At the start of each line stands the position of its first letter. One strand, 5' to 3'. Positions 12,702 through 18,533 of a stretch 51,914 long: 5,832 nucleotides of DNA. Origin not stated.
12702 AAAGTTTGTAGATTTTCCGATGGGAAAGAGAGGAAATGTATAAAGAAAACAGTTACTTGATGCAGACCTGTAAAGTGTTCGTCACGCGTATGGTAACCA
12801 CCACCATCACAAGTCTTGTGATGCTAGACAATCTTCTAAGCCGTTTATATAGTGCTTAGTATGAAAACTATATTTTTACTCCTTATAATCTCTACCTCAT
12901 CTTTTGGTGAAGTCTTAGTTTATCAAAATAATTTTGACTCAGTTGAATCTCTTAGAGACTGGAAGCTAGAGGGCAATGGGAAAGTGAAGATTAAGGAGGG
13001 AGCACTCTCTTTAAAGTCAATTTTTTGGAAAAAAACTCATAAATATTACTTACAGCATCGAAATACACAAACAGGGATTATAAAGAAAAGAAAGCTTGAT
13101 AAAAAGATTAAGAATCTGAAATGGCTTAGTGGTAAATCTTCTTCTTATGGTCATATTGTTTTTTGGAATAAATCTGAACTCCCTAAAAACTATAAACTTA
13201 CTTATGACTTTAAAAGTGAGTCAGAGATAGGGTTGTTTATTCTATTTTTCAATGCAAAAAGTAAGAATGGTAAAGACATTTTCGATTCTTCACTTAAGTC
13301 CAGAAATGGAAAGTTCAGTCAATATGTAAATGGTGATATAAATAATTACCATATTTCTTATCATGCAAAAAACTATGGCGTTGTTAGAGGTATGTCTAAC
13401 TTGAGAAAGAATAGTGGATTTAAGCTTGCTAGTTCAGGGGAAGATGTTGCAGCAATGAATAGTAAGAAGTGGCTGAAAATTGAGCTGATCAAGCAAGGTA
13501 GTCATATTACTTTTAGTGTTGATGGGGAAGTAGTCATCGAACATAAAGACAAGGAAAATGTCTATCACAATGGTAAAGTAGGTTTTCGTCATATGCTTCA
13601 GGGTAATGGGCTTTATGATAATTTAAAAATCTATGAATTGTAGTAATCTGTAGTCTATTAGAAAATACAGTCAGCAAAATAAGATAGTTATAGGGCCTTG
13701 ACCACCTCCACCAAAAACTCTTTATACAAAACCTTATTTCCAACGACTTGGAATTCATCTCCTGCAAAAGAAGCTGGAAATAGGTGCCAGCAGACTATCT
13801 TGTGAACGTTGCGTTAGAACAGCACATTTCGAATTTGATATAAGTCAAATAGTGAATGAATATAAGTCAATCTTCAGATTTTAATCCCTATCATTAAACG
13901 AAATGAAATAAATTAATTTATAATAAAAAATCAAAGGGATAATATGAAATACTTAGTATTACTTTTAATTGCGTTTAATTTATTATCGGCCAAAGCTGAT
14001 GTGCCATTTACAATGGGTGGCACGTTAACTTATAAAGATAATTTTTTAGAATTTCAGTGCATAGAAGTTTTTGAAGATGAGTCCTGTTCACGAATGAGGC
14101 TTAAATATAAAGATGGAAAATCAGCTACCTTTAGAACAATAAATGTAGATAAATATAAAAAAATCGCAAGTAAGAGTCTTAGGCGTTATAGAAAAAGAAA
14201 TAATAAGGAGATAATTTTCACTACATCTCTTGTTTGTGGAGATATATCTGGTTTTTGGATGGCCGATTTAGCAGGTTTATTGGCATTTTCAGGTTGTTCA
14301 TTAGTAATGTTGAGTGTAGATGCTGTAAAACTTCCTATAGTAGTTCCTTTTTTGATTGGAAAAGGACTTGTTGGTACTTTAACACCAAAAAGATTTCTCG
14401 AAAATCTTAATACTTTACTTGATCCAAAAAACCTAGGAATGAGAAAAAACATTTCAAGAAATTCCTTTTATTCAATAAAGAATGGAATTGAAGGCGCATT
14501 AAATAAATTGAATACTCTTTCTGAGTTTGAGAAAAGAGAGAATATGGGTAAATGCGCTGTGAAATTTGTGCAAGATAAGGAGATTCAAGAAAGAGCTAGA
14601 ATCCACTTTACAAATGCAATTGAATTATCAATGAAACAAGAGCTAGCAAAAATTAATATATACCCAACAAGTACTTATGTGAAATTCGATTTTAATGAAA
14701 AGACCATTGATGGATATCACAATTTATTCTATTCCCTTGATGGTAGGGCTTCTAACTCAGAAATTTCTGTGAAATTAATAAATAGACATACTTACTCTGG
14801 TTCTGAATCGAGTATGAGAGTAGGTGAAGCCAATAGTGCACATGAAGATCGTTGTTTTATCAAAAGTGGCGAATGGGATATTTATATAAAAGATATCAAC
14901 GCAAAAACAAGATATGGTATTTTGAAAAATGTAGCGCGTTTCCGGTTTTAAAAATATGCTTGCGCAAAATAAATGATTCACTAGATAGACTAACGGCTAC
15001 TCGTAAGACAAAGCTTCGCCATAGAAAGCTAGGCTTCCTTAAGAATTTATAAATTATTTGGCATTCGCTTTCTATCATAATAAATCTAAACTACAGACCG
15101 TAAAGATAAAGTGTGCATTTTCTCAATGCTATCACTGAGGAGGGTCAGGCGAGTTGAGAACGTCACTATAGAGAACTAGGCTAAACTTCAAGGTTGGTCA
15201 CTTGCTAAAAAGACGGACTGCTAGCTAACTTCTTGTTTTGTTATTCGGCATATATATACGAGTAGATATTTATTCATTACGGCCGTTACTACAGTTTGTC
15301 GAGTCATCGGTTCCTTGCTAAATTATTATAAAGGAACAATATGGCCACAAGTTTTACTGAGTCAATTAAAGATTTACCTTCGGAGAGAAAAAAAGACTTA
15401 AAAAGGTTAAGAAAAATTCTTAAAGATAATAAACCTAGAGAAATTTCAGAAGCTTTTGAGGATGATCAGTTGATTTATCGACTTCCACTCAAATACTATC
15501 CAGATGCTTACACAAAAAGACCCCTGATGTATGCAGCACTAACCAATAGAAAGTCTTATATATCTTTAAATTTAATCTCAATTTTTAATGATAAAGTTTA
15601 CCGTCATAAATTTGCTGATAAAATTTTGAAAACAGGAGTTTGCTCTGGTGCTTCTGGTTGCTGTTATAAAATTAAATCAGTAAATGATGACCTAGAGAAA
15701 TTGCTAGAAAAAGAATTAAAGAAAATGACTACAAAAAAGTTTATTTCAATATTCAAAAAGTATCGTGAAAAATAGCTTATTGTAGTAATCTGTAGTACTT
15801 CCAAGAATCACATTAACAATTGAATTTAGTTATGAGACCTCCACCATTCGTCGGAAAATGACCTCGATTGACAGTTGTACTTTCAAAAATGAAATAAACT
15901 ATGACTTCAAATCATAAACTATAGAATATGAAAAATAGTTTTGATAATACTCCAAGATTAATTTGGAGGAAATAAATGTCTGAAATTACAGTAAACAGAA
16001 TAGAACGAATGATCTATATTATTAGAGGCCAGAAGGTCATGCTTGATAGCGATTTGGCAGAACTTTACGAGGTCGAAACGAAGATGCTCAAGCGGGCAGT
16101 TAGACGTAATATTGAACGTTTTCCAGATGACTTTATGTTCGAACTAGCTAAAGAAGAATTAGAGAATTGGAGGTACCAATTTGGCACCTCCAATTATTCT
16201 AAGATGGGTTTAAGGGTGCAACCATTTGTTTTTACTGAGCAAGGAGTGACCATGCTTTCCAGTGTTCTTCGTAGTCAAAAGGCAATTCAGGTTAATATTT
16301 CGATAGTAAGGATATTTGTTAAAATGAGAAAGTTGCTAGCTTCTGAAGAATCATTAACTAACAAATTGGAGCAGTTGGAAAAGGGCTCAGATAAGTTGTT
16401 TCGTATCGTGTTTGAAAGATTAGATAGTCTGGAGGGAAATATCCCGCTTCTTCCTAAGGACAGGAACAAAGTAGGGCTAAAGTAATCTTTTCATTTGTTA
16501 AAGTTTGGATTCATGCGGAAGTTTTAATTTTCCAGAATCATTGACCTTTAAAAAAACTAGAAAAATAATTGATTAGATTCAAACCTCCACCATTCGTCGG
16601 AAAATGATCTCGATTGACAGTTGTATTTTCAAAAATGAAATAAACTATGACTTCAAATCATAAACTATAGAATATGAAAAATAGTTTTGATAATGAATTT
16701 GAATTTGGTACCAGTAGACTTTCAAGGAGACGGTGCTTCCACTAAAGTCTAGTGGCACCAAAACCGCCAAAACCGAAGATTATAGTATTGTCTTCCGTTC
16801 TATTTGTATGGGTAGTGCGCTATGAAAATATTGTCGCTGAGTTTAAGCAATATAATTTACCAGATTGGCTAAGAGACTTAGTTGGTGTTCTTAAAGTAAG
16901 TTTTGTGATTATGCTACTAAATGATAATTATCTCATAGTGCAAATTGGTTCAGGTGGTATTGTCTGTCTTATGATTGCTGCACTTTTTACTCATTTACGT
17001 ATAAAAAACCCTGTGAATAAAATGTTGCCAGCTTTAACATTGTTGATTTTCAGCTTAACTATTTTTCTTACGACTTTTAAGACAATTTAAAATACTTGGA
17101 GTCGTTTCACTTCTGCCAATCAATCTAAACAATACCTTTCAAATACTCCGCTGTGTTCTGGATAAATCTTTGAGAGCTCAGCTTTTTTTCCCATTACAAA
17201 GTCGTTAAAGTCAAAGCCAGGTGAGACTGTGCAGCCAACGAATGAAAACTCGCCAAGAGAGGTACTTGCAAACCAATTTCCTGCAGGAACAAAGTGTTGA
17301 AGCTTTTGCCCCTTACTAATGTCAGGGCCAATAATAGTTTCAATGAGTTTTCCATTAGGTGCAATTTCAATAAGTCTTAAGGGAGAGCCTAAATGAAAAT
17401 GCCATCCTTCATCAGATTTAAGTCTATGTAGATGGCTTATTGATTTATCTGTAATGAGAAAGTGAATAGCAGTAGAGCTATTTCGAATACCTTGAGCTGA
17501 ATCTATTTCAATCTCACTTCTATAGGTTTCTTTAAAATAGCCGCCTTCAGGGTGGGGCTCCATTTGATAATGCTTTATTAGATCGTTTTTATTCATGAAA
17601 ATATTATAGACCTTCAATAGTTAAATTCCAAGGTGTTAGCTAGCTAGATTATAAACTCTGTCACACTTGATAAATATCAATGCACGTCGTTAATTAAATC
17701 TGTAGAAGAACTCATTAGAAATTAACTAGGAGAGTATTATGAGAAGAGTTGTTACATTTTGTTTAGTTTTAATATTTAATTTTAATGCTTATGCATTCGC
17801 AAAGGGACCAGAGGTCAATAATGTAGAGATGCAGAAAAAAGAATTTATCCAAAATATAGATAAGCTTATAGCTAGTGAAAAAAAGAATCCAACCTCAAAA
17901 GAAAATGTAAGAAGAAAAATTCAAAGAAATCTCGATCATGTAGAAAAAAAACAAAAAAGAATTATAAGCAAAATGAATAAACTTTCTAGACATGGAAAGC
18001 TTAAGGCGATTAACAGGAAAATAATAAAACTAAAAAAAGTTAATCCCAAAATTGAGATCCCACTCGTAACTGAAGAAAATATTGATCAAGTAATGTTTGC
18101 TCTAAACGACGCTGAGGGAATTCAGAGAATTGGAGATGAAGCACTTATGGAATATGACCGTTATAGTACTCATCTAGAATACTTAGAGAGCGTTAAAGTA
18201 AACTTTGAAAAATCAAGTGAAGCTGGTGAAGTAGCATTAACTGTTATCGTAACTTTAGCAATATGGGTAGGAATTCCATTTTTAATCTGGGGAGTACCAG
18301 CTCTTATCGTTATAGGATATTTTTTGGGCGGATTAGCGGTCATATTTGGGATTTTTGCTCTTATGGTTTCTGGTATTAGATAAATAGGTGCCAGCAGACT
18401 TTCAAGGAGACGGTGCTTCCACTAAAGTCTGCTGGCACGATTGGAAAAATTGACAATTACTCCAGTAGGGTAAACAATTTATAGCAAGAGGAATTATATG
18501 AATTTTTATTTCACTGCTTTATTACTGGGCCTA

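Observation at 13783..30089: Local, strictly co-oriented array of 51-52 bp GC-rich palindromic elements, about one per gene junction, with an embedded RAYT-like HUH transposase gene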

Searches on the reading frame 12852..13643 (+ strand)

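Call 9: search_protein_families(library=pfam, proteins=[window:12852-13643:+], max_evalue=0.01)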
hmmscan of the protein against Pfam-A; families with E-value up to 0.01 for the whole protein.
window:12852-13643:+ (263 aa): 3 families
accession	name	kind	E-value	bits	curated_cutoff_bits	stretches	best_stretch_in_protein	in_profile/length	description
PF09224.18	DUF1961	-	6e-45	153.6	25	2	92-260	38-214/214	Domain of unknown function (DUF1961)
PF19763.6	DUF6250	-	2.8e-07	31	26.9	1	103-248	8-156/165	Domain of unknown function (DUF6250)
PF06439.18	3keto-disac_hyd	-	0.00038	21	26.8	1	63-248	26-174/187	3-keto-disaccharide hydrolase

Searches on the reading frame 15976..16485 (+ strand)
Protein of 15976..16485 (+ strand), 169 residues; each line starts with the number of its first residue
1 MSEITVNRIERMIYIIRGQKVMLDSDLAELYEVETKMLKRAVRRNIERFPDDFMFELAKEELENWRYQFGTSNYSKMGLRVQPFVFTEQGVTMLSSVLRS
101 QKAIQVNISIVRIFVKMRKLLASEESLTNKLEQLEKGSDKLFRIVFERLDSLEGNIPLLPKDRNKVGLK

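Call 9: search_protein_families(library=pfam, proteins=[window:15976-16485:+], max_evalue=0.01)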
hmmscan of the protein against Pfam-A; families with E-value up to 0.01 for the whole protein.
window:15976-16485:+ (169 aa): 2 families
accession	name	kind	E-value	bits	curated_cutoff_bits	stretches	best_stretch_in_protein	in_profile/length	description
PF10543.14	ORF6N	-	2.4e-34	117.9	27.8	1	12-97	2-86/86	ORF6N domain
PF09669.15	Phage_pRha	-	0.00058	20.8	29.9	1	28-119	7-91/91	Phage regulatory protein Rha (Phage_pRha)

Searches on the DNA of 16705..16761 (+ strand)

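Call 72: build_rna_model(alignment_id=A6, structure=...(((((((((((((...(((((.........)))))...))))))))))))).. .)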
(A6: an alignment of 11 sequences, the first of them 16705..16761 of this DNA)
Model R1 built from alignment A6 (11 sequences, 57 columns); structure: as given.
model positions 57; base pairs 18; branch points 0; effective number of sequences 2.99; information 0.977 bits per position. Calibrated on 0.2 Mb of random sequence (short: E-values are rough).
structure used (alignment columns):
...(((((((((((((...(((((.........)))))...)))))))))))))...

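Call 73: search_with_rna_model(model_id=R1, source=window, filters=off, max_evalue=10)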
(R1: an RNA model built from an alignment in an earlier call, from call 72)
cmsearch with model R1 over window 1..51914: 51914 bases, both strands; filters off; matches with E-value up to 10: 40.
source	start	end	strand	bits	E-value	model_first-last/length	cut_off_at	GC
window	25902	25958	+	85.6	3e-24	1-57/57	no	0.53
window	18385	18441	+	82.6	2.6e-23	1-57/57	no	0.53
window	26510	26566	+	81.6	5.4e-23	1-57/57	no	0.53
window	27340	27396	+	81.4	6.2e-23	1-57/57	no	0.47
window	21675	21731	+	79.4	2.5e-22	1-57/57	no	0.49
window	24445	24501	+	77.6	9.2e-22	1-57/57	no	0.54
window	30036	30092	+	76.4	2.2e-21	1-57/57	no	0.47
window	23082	23138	+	76.3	2.3e-21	1-57/57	no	0.49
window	16705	16761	+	76.1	2.8e-21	1-57/57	no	0.47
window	28922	28978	+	75.4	4.5e-21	1-57/57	no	0.56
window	19199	19255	+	75.2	5.2e-21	1-57/57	no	0.53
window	21675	21731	-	58.4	8.7e-16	1-57/57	no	0.49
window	18385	18441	-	50.1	3.4e-13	1-57/57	no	0.53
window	27340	27396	-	46.2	5.6e-12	1-57/57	no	0.47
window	28922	28978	-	45.6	8.7e-12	1-57/57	no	0.56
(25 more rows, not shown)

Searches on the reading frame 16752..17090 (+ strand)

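Call 9: search_protein_families(library=pfam, proteins=[window:16752-17090:+], max_evalue=0.01)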
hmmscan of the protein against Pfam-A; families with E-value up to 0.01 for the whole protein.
window:16752-17090:+ (112 aa): 1 family
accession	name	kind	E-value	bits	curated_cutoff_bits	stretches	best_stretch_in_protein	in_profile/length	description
PF13564.11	DoxX_2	-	1.4e-10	41.6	26.3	1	20-99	17-99/103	DoxX-like family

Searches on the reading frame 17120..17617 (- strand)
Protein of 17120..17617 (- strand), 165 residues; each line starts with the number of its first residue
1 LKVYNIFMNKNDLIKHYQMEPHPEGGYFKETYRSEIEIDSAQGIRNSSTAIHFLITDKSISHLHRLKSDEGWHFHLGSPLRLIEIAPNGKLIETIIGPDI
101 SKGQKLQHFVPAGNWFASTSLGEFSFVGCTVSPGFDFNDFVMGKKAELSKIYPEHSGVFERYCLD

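Call 9: search_protein_families(library=pfam, proteins=[window:17120-17617:-], max_evalue=0.01)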
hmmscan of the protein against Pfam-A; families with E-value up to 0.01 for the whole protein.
window:17120-17617:- (165 aa): 1 family
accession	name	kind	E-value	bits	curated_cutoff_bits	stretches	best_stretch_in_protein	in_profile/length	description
PF06172.17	Cupin_5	-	1.6e-49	168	25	1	12-142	2-138/139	Cupin superfamily (DUF985)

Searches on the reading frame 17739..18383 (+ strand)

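Call 9: search_protein_families(library=pfam, proteins=[window:17739-18383:+], max_evalue=0.01)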
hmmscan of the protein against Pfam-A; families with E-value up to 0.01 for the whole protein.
window:17739-18383:+ (214 aa): 1 family
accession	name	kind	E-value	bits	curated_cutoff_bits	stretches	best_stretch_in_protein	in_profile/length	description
PF04415.17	DUF515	-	0.0023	16.9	29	1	5-119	38-147/449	Protein of unknown function (DUF515)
